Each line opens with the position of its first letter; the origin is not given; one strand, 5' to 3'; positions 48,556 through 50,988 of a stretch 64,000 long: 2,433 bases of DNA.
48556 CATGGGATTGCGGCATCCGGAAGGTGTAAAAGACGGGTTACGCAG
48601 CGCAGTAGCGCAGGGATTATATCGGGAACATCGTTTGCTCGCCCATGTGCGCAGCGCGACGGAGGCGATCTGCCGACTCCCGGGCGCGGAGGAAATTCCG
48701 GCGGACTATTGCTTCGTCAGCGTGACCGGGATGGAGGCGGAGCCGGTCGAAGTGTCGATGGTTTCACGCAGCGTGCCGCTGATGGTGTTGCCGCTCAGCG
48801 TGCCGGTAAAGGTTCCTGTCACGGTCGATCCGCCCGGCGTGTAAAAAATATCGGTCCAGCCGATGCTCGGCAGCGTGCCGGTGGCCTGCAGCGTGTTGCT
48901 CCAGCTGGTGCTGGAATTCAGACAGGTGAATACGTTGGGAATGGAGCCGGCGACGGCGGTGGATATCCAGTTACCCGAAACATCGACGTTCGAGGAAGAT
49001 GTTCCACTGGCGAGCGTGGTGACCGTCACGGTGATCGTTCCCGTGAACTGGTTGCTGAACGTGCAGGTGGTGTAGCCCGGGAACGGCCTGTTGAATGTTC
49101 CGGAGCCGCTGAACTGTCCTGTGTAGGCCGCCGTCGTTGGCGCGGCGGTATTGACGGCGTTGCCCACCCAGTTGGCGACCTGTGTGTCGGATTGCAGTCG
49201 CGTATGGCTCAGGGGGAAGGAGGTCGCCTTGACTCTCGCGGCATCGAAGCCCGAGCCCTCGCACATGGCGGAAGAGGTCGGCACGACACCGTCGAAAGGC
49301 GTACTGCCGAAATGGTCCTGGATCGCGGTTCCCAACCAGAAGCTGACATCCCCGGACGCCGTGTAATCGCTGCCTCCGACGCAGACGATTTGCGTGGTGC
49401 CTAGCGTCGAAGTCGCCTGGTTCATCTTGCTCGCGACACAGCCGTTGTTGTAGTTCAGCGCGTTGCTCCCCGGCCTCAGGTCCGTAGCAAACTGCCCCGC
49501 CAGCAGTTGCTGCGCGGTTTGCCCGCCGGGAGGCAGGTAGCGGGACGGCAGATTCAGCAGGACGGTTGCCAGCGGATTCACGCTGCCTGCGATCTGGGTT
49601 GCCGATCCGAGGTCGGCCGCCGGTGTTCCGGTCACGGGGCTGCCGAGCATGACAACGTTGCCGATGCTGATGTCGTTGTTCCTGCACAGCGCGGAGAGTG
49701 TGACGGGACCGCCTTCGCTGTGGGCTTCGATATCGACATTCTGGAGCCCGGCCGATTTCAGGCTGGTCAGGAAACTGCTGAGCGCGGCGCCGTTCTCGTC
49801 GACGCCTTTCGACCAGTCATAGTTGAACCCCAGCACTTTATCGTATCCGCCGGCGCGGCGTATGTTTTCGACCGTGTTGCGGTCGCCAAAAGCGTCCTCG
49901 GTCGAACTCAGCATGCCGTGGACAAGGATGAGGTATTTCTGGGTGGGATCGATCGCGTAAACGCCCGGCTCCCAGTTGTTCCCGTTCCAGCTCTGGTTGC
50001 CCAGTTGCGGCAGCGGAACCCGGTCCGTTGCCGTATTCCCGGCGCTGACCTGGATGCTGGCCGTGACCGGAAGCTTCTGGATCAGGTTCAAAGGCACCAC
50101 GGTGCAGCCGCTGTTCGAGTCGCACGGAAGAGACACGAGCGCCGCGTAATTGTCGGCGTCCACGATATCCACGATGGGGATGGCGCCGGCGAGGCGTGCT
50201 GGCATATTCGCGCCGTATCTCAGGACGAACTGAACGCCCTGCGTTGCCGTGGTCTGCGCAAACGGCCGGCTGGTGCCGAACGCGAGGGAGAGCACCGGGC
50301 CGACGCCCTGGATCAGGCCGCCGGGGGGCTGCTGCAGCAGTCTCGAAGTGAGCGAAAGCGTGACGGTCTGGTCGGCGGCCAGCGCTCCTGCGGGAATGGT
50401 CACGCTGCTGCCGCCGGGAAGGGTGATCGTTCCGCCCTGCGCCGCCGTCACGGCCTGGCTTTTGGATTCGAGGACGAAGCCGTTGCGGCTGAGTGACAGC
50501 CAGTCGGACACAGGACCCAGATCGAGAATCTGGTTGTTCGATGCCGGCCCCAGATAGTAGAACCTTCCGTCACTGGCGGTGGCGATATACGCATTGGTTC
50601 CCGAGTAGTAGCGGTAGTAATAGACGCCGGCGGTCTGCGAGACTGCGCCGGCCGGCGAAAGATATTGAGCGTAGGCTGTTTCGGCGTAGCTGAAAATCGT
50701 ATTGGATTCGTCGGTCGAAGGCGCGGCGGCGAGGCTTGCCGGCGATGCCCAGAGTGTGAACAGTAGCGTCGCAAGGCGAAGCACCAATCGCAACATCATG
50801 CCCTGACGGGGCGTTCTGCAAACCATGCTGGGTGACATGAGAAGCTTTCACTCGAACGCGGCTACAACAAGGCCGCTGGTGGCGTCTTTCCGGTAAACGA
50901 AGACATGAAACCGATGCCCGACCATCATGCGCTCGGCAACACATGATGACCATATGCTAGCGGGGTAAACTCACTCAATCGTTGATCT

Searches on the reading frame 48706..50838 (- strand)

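Call 17: search_protein_families(library=pfam, proteins=[window:48706-50838:-], max_evalue=0.001)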
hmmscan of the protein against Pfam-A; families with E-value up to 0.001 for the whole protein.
window:48706-50838:- (710 aa): 1 family
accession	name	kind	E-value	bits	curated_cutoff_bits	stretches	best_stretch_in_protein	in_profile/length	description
PF24096.1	DUF7379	-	1.7e-12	48.2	33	1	303-429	1-139/191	Domain of unknown function (DUF7379)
